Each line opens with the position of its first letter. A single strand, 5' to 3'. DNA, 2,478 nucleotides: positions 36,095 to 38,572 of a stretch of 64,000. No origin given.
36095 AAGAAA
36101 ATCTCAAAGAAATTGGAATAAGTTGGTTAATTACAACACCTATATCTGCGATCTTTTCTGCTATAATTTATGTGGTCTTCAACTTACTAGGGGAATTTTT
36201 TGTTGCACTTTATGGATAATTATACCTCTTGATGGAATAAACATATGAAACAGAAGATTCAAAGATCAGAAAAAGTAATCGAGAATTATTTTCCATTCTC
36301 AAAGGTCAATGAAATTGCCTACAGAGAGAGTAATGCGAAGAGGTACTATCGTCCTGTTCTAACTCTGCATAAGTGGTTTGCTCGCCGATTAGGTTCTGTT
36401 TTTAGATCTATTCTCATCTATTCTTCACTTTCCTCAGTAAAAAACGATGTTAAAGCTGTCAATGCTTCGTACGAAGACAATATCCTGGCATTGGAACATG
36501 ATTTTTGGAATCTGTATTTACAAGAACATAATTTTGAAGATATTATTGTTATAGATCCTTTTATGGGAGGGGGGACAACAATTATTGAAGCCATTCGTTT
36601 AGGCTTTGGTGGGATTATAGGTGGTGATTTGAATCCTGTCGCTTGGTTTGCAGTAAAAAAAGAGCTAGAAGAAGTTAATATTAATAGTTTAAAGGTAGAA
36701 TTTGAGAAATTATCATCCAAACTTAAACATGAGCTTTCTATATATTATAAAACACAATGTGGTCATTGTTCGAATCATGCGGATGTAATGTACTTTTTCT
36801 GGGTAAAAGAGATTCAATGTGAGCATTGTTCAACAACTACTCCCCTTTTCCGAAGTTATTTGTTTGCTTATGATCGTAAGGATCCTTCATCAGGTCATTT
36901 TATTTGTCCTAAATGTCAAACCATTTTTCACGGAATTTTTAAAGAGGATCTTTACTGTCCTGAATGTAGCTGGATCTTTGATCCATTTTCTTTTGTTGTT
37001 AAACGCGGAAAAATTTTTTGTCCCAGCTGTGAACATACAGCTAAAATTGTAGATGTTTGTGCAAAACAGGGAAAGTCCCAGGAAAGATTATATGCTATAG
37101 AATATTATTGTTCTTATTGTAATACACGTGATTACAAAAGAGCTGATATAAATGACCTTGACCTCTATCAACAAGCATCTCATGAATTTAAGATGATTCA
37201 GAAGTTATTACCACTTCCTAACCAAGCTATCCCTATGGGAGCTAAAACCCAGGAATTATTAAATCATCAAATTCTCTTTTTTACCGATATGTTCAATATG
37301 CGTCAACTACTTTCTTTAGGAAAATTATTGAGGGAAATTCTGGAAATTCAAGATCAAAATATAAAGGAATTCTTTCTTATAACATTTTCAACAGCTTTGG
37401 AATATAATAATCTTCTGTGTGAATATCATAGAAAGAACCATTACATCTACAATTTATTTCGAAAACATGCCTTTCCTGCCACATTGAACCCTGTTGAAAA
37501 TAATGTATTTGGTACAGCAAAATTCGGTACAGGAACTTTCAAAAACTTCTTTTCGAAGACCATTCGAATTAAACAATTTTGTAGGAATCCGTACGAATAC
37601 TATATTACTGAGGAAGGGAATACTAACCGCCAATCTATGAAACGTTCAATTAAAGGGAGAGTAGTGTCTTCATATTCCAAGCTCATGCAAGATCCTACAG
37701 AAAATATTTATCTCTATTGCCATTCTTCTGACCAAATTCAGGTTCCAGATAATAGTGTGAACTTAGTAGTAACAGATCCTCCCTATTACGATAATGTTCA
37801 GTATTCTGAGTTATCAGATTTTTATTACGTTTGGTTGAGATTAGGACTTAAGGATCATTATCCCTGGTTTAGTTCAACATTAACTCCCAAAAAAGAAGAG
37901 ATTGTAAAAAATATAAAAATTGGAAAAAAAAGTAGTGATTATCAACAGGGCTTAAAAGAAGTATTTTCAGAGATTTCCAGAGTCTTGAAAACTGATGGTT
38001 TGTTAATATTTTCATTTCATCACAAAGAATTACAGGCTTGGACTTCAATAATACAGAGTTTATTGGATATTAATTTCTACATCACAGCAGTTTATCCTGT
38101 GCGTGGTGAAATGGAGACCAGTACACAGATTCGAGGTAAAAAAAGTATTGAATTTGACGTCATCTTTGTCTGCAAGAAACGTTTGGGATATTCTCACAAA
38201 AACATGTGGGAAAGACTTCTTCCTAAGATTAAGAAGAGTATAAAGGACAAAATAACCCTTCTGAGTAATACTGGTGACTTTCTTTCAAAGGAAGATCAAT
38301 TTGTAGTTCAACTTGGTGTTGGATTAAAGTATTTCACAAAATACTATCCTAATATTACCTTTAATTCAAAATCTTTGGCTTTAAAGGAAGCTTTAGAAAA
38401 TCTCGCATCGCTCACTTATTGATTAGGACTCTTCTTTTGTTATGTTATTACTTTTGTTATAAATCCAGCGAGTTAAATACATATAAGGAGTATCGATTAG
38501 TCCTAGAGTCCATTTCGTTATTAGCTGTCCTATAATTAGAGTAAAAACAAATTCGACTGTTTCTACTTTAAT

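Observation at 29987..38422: Methyltransferase island: Eco57I-like gamma MTase plus two diverged Zn-ribbon (COG1743/DUF1156-like) MTase paralogs flanking a PhoU-like/PiT pair, with no nuclease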

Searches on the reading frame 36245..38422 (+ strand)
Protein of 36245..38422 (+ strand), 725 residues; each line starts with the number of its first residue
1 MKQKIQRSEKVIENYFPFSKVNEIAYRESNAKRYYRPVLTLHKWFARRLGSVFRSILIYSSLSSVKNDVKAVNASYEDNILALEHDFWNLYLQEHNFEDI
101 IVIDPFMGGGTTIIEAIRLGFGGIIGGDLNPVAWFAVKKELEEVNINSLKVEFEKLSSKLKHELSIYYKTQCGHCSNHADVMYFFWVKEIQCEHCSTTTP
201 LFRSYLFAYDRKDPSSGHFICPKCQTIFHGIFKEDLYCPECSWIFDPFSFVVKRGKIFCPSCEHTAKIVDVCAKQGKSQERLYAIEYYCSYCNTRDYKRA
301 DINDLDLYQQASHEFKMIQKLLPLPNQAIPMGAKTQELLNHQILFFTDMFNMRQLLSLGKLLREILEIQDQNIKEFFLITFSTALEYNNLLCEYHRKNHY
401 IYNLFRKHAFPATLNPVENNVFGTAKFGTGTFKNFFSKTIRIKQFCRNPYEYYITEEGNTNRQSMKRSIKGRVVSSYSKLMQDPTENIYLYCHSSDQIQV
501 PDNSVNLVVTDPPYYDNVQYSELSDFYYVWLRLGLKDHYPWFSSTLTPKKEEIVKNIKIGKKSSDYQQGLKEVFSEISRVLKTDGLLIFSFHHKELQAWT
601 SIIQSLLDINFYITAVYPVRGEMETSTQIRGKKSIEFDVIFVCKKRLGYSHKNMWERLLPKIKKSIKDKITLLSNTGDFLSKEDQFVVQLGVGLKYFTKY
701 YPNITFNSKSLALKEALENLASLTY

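Call 4: search_protein_families(library=pfam, proteins=[window:36245-38422:+], max_evalue=0.01)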
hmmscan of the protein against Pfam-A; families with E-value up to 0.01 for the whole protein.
window:36245-38422:+ (725 aa): 3 families
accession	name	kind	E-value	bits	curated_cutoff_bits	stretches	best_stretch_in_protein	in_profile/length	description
PF01555.25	N6_N4_Mtase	-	3.6e-12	47.1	26.7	2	505-647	1-110/221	DNA methylase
PF06634.17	DUF1156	-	0.00031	21.3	24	1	15-48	1-33/73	Protein of unknown function (DUF1156)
PF01170.24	UPF0020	-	0.0058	16.8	22.3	0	492-518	109-135/197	RMKL-like, methyltransferase domain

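Call 5: search_protein_families(library=ncbifam, proteins=[window:36245-38422:+], max_evalue=0.01)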
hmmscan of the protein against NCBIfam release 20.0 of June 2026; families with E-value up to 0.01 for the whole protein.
window:36245-38422:+ (725 aa): 3 families
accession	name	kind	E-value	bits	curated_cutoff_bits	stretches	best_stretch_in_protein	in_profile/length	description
NF042963.1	DUF1156_antiphage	equivalog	1e-37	129.8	1000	3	490-677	562-736/960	anti-phage-associated DUF1156 domain-containing protein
TIGR01177.1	TIGR01177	hypoth_equivalog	0.00015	21.2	316.55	0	101-130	185-213/330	TIGR01177 family methyltransferase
NF010253.0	PRK13699.1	subfamily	0.0014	18.4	244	0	499-515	15-31/226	DNA methyltransferase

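Call 6: search_protein_families(library=padloc, proteins=[window:36245-38422:+], max_evalue=0.01)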
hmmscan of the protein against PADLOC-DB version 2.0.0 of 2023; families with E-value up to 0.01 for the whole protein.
window:36245-38422:+ (725 aa): 43 families (the best 25 are shown)
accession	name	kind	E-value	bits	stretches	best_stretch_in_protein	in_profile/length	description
PDLC00661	HmaB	-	7.2e-37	124.7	2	502-718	566-799/973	DNA-adenine methylase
PDLC00660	HmaB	-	4.7e-36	122.1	3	503-718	566-799/967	DNA-adenine methylase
PDLC02541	PglX|PglXI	-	5.4e-28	95.6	2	463-645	454-622/919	PglXI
PDLC02189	DUF1156_MTase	-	1.4e-25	87.7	1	279-673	366-705/944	-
PDLC03233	MTase_II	-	1.2e-18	65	1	494-643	482-641/731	Type II methyltransferase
PDLC03352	MTase_II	-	1.4e-18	64.2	3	504-563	565-623/1023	Type II methyltransferase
PDLC03325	MTase_II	-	1.6e-14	51.5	2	471-590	258-361/426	Type II methyltransferase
PDLC03312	MTase_II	-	3.8e-14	49.4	2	494-652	516-670/1344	Type II methyltransferase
PDLC03322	MTase_II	-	3.2e-13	47.3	1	85-194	52-159/446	Type II methyltransferase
PDLC03319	MTase_II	-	1.8e-12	44.8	2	489-669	276-443/503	Type II methyltransferase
PDLC03314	MTase_II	-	1.8e-12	44.2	1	480-668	522-700/944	Type II methyltransferase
PDLC03346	MTase_II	-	3.1e-12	43.1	1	502-648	605-739/1068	Type II methyltransferase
PDLC03353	MTase_II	-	1e-11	42.9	2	489-593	11-83/260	Type II methyltransferase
PDLC03380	MTase_II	-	2.2e-10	38.3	2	463-538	224-296/393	Type II methyltransferase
PDLC03350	MTase_II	-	4.9e-10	37.3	2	490-589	60-123/312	Type II methyltransferase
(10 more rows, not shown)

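Call 13: find_encoding_contigs(protein=window:36245-38422:+, flank=10000, max_places=6)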
Protein window:36245-38422:+ (725 aa): 10 contigs read that carry it; 5 places shown.
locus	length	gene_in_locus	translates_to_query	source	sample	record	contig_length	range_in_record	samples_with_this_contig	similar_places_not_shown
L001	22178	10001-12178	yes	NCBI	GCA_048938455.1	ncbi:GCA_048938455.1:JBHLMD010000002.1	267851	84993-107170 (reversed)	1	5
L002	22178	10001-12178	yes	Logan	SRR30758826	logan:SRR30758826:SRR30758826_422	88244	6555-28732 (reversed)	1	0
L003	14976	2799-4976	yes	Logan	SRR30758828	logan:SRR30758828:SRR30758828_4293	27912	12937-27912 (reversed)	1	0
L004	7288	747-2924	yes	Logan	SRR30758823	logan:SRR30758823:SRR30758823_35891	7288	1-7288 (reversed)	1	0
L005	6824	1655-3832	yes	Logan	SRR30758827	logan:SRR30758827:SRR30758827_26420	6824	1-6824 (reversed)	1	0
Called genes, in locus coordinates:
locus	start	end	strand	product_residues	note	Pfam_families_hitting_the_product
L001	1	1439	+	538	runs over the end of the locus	PF00149:Metallophos, PF12850:Metallophos_2 (faint)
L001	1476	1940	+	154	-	-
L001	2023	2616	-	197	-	-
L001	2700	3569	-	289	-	PF00583:Acetyltransf_1, PF13673:Acetyltransf_10 (weak), PF13508:Acetyltransf_7 (weak), PF13527:Acetyltransf_9 (weak), PF00583:Acetyltransf_1, PF13673:Acetyltransf_10, PF13508:Acetyltransf_7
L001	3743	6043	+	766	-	PF02384:N6_Mtase, PF20473:MmeI_Mtase, PF07669:Eco57I, PF22008:BpuSI_TRD (faint)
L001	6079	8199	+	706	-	PF01170:UPF0020 (faint), PF01555:N6_N4_Mtase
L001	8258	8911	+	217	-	PF01865:PhoU_div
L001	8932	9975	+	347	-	PF01384:PHO4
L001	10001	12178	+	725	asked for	PF01555:N6_N4_Mtase (weak)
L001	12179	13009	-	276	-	PF02592:Vut_1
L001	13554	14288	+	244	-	PF00730:HhH-GPD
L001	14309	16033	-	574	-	PF00501:AMP-binding, PF13193:AMP-binding_C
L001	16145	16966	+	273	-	-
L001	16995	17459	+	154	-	PF04073:tRNA_edit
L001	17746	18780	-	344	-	-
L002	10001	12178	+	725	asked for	PF01555:N6_N4_Mtase (weak)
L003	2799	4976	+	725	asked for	PF01555:N6_N4_Mtase (weak)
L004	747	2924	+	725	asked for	PF01555:N6_N4_Mtase (weak)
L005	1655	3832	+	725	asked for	PF01555:N6_N4_Mtase (weak)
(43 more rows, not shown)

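Call 14: find_homologous_proteins(query=window:36245-38422:+, max_evalue=0.00001)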
Query window:36245-38422:+ (725 aa): 2768 proteins with E <= 0.00001 among 8000 candidates; the best 120 are listed.
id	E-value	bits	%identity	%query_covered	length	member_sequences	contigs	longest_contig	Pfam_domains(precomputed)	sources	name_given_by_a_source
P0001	0.0e+0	1685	100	100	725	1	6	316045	PF01555.25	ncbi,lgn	ncbi:MAG: DUF1156 domain-containing protein [Promethearchaeota archaeon]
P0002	0.0e+0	1239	73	100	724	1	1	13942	PF01555.25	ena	-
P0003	0.0e+0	1238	72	100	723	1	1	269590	PF01555.25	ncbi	ncbi:MAG: DUF1156 domain-containing protein [Promethearchaeota archaeon]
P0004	0.0e+0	1224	73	100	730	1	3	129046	PF01555.25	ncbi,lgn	-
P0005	0.0e+0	1224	72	100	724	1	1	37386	PF01555.25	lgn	-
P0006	0.0e+0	1215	71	100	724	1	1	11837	PF01555.25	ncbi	ncbi:MAG: DUF1156 domain-containing protein [Candidatus Hodarchaeota archaeon]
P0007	0.0e+0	1209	71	100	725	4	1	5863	PF01555.25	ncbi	-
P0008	0.0e+0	1201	72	100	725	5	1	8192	PF01170.25,PF01555.25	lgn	-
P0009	0.0e+0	1198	71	100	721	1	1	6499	PF01555.25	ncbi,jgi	ncbi:MAG: DUF1156 domain-containing protein [Candidatus Hodarchaeales archaeon]|jgi:adenine-specific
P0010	0.0e+0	1191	70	100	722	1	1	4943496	PF01555.25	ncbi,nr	ncbi:MAG: DUF1156 domain-containing protein [Candidatus Heimdallarchaeota archaeon]|nr:MAG: DUF1156 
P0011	0.0e+0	1186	71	100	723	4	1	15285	PF01555.25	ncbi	ncbi:MAG: DUF1156 domain-containing protein [Candidatus Hodarchaeota archaeon]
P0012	0.0e+0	1174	70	100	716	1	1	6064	PF01555.25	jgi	jgi:putative DNA methylase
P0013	0.0e+0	1172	70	100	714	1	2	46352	PF01555.25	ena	-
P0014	0.0e+0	1170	69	100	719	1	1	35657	PF01555.25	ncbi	ncbi:MAG: DUF1156 domain-containing protein [Candidatus Thorarchaeota archaeon]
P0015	0.0e+0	1162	68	100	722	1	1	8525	PF01555.25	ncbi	ncbi:MAG: DUF1156 domain-containing protein [Promethearchaeota archaeon]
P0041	8.1e-258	876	56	98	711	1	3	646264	PF01555.25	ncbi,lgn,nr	ncbi:MAG: DUF1156 domain-containing protein [Candidatus Heimdallarchaeota archaeon]|nr:DUF1156 domai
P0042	3.0e-242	824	52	98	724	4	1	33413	PF01555.25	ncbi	-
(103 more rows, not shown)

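Call 17: find_related_loci(query=A1, collection=genome_contigs, flank=10000)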
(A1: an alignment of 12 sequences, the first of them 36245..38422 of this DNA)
Query A1 (725 aa) in genome_contigs; peptide patterns used: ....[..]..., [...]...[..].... (x = any residue, [..] = any of these).
599 stretches matched a pattern (row limit reached: there are more); 430 encode a relative of the query (tblastn E <= 1e-3); the best 80 are kept; 77 distinct loci.
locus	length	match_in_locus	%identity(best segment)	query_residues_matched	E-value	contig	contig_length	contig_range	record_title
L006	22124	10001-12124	61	8-722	0e+0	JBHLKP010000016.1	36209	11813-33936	MAG: Candidatus Hodarchaeota archaeon isolate DZ1M.117 DZ1M.117@3515, whole genome shotgun sequence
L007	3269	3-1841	71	110-723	0e+0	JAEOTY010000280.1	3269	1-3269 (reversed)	MAG: Candidatus Hodarchaeota archaeon isolate YT5_056 k127_35195984, whole genome shotgun sequence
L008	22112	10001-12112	57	10-721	0e+0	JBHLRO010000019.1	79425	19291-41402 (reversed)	MAG: Candidatus Thorarchaeota archaeon isolate TM1M.79 TM1M.79@713, whole genome shotgun sequence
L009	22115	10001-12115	56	9-721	0e+0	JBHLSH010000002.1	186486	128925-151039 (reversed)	MAG: Candidatus Heimdallarchaeota archaeon isolate TM2S.58 TM2S.58@40, whole genome shotgun sequence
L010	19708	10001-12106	58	9-718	0e+0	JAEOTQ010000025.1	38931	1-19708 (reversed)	MAG: Candidatus Hodarchaeota archaeon isolate YT2_065 k127_4402277, whole genome shotgun sequence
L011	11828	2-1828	55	117-725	0e+0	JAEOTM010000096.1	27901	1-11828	MAG: Candidatus Hodarchaeota archaeon isolate YT2_004 k127_21540770, whole genome shotgun sequence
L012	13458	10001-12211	43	5-703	0e+0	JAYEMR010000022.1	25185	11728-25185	MAG: Chloroflexota bacterium isolate MAG076 MAG076_22, whole genome shotgun sequence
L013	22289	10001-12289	41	10-724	0e+0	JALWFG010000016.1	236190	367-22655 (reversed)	MAG: Candidatus Desulfofervidaceae bacterium isolate T11_metabat2_scaf2bin.034 T11_NODE_6_length_236190_cov_16.305461, w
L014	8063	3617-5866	40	12-723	0e+0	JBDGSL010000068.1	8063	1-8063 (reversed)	MAG: Candidatus Nanohalobium sp. isolate DAL-WCL_22_75C1R DAL-WCL_22_75C1R_68, whole genome shotgun sequence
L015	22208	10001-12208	40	4-723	3e-178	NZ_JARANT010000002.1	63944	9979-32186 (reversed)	Halorubrum sp. Boch-26 contig_2, whole genome shotgun sequence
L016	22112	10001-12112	40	8-720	1e-176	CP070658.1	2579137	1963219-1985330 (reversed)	MAG: Candidatus Thorarchaeota archaeon isolate bin8 chromosome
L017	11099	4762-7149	39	10-724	4e-176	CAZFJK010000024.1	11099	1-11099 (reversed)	MAG TPA_asm: uncultured Methanosarcinales archaeon isolate SRP338002_co1_165 genome assembly, contig: NODE_5505_length_1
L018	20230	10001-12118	39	12-720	6e-176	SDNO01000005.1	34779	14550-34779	MAG: Candidatus Thorarchaeota archaeon isolate TEKIR_12S Tekir-sed17-1898, whole genome shotgun sequence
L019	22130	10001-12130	40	12-724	4e-176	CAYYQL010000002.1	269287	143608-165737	MAG TPA_asm: uncultured archaeon isolate SRP141376_co1_28 genome assembly, contig: NODE_38_length_269287_cov_124.355912,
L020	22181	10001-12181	40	10-723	8e-176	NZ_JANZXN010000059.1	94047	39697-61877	Natronobiforma cellulositropha strain JCM 31939 soapdenovo_K_105_59, whole genome shotgun sequence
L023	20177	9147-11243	40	9-710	5e-173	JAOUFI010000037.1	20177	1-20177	MAG: Candidatus Thorarchaeota archaeon isolate 4_1_July_SF_Bin37 4_1_July_SF_Bin37_scaffold_1079_c1, whole genome shotgu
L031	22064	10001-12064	39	10-720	7e-157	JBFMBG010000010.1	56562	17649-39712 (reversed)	MAG: Bacillota bacterium isolate MAG158 MAG158_10, whole genome shotgun sequence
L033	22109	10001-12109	37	2-724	2e-154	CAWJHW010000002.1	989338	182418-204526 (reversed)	MAG: uncultured candidate division NC10 bacterium isolate MFD03726.bin.1.177 genome assembly, contig: contig_18816, whol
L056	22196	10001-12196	33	7-720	1e-133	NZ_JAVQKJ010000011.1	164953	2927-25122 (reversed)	Halobellus ordinarius strain ZY16 ZY16_ctg011, whole genome shotgun sequence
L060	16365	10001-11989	35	12-700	1e-131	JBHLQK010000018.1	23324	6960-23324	MAG: Candidatus Thorarchaeota archaeon isolate LCG1B.545 LCG1B.545@12231, whole genome shotgun sequence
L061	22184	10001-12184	34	7-720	5e-130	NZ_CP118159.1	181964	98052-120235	Halosimplex aquaticum strain XZYJT29 plasmid unnamed1, complete sequence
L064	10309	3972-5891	33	5-646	2e-128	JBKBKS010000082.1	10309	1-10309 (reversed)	MAG: Fimbriimonadales bacterium isolate 21I_052.bin.29 NODE_82_length_10309_cov_4.805414, whole genome shotgun sequence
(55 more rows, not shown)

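Call 21: search_protein_families(library=pfam, proteins=[L056:12835-16071:+, L061:7878-9875:+, L061:19171-20970:-, L013:2305-5076:+, L013:5077-6222:+, L013:6219-8057:+, L013:8065-10011:+, L013:13170-14765:+, L033:7828-9960:+, L033:16001-19249:+], max_evalue=0.001)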
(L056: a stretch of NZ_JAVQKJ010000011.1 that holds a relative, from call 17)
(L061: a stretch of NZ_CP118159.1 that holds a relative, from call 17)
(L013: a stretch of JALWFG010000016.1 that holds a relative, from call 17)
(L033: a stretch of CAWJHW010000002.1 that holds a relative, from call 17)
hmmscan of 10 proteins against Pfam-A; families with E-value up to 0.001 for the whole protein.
L056:12835-16071:+ (1078 aa): 1 family
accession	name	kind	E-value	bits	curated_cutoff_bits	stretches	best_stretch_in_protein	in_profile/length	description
PF04465.17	DUF499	-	1.2e-08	33.8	23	1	232-331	164-261/1024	Protein of unknown function (DUF499)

L061:7878-9875:+ (665 aa): 1 family
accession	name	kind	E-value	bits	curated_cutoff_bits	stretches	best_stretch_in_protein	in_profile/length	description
PF13020.12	NOV_C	-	2.8e-07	31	22.1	1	564-627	25-86/91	Protein NO VEIN, C-terminal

L061:19171-20970:- (599 aa): 1 family
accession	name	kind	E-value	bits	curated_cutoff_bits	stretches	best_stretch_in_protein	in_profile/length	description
PF10117.15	McrBC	-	0.00066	19.2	23.9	0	83-412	2-309/318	McrBC 5-methylcytosine restriction system component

L013:2305-5076:+ (923 aa): 3 families
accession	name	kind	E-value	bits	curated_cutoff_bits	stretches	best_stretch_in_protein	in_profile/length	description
PF13476.12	AAA_23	-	1.1e-07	33.2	27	1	309-537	2-196/201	AAA domain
PF13304.12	AAA_21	-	1.4e-06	29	27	1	664-866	86-302/304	AAA domain, putative AbiEii toxin, Type IV TA system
PF02463.25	SMC_N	-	1.6e-05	24.9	40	1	318-398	16-105/220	RecF/RecN/SMC N terminal domain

L013:5077-6222:+ (381 aa): 2 families
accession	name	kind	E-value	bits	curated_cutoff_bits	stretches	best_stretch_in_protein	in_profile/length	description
PF04326.19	SLFN_AlbA_2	-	4e-26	92.3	25.3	1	14-125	1-117/118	Schlafen, AlbA_2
PF13749.12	HATPase_c_4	-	5.1e-19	68.5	26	1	292-378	2-89/89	Putative ATP-dependent DNA helicase recG C-terminal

L013:6219-8057:+ (612 aa): 6 families
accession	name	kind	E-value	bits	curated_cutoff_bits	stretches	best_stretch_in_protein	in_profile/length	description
PF13175.12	AAA_15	-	2.1e-34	120.2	32.1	1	4-345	1-374/374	AAA ATPase domain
PF11398.14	DUF2813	-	5.1e-21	75.9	21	1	4-350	1-330/372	Protein of unknown function (DUF2813)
PF13304.12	AAA_21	-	1.4e-17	65.1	27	1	28-346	1-304/304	AAA domain, putative AbiEii toxin, Type IV TA system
PF13476.12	AAA_23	-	5.2e-16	60.3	27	1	8-232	1-200/201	AAA domain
PF20469.4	OLD-like_TOPRIM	-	1.1e-14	55.1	23.2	1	412-479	1-67/67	Overcoming lysogenization defect protein-like, TOPRIM domain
PF02463.25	SMC_N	-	3.1e-08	33.8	40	1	6-52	2-50/220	RecF/RecN/SMC N terminal domain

L013:8065-10011:+ (648 aa): 7 families
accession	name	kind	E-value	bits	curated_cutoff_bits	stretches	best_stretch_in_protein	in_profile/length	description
PF00580.27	UvrD-helicase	-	3.8e-71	240.4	23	1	11-295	1-270/271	UvrD/REP helicase N-terminal domain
PF13361.12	UvrD_C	-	1.5e-38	133.6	25.6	2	501-616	227-348/350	UvrD-like helicase C-terminal domain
PF13245.12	AAA_19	-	3.2e-19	69.9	25.1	1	15-278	1-131/134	AAA domain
PF13538.12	UvrD_C_2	-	5.1e-07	29.9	27.4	0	550-570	2-22/52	UvrD-like helicase C-terminal domain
PF01443.25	Viral_helicase1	-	2.8e-05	24.5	21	0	543-613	170-226/228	Viral superfamily 1 RNA helicase core domain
PF13604.12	AAA_30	-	5.9e-05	23.3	27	1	11-76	2-67/191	AAA domain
PF13087.12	AAA_12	-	0.00042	20.4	27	0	543-613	138-190/195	AAA domain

L013:13170-14765:+ (531 aa): 7 families
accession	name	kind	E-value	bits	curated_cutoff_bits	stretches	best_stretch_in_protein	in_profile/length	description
PF04851.21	ResIII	-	1.4e-25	90.5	22.5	1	100-258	2-164/164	Type III restriction enzyme, res subunit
PF00271.37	Helicase_C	-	9e-22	77.9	23.5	1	379-484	6-109/110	Helicase conserved C-terminal domain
PF00270.35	DEAD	-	5.5e-14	52.7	26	1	106-257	4-161/167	DEAD/DEAH box helicase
PF16203.11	ERCC3_RAD25_C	-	1e-08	35.3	27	1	356-490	25-160/248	ERCC3/RAD25/XPB C-terminal helicase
PF18766.7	SWI2_SNF2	-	1.1e-08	35.5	26.7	1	115-292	16-187/221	SWI2/SNF2 ATPase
PF00176.29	SNF2-rel_dom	-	4.9e-07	29.6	24.9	1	126-242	26-146/290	SNF2-related domain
PF22590.2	Cas3-like_C_2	-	6.7e-06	26.8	27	1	390-484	2-104/106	CRISPR-associated nuclease/helicase Cas3, C-terminal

L033:7828-9960:+ (710 aa): 1 family
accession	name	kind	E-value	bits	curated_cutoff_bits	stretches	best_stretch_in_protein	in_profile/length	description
PF01293.25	PEPCK_ATP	-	2e-211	703.1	26.5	1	170-634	2-464/465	Phosphoenolpyruvate carboxykinase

L033:16001-19249:+ (1082 aa): 11 families
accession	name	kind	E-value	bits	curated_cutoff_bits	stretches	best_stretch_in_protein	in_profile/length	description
PF02786.22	CPSase_L_D2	-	7.2e-112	372.4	19.8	2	128-334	1-210/211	Carbamoyl-phosphate synthase L chain, ATP binding domain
PF25596.1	CPSase_L_D1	-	2.6e-102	337.4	27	2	566-677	2-117/118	Carbamoyl phosphate synthase preATP-grasp domain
PF02787.25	CPSase_L_D3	-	1.5e-26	92.6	26.6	1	428-513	1-79/80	Carbamoyl-phosphate synthetase large chain, oligomerisation domain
PF02142.27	MGS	-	1.3e-24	86.6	24.1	1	965-1050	3-94/94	MGS-like domain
PF07478.18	Dala_Dala_lig_C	-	2.1e-13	50.7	24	2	154-302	27-174/204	D-ala D-ala ligase C-terminus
PF02222.28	ATP-grasp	-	9.6e-13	48.6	27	2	687-853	1-163/179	ATP-grasp domain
PF15632.11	ATPgrasp_Ter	-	1.9e-09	37.8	29.1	1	815-879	48-111/131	ATP-grasp in the biosynthetic pathway with Ter operon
PF02655.19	ATP-grasp_3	-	3.4e-08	34.2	23.2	1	681-853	3-157/160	ATP-grasp domain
PF08443.16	RimK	-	2.4e-06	27.7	21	0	679-870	1-182/188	RimK-like ATP-grasp domain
PF13535.11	ATP-grasp_4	-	4e-05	23.7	27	0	164-303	3-151/160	ATP-grasp domain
PF13549.11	ATP-grasp_5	-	0.00018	21.4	27.6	0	683-721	13-51/221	ATP-grasp domain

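Call 22: search_solved_structures(query=window:36245-38422:+, max_evalue=0.01)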
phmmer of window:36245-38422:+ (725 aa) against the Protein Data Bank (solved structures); distinct sequences matched with E-value up to 0.01: 7.
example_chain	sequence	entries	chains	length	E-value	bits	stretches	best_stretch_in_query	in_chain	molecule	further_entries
6cpm_C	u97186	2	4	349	0.0034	18.9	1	226-300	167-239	Ubiquitin carboxyl-terminal hydrolase 15 | Ubiquitin carboxyl-terminal hydrolase 15,Ubiquitin carboxyl-terminal hydrolase 15,Ubiquiti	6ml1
9vvv_A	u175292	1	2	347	0.0036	18.8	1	226-300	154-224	Ubiquitin carboxyl-terminal hydrolase 15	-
6crn_A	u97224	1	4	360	0.0036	18.8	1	226-300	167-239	Ubiquitin carboxyl-terminal hydrolase 15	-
7r2g_A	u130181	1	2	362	0.0037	18.8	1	226-300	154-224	Ubiquitin carboxyl-terminal hydrolase 15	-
8s9n_A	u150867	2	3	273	0.0038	18.7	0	486-515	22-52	DNA cytosine-N4 methyltransferase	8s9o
6gh9_A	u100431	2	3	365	0.0038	18.7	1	226-300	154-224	Ubiquitin carboxyl-terminal hydrolase 15 | Ubiquitin carboxyl-terminal hydrolase 15,Ubiquitin carboxyl-terminal hydrolase 15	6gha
8s9m_A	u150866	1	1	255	0.0081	17.6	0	499-515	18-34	DNA cytosine-N4 methyltransferase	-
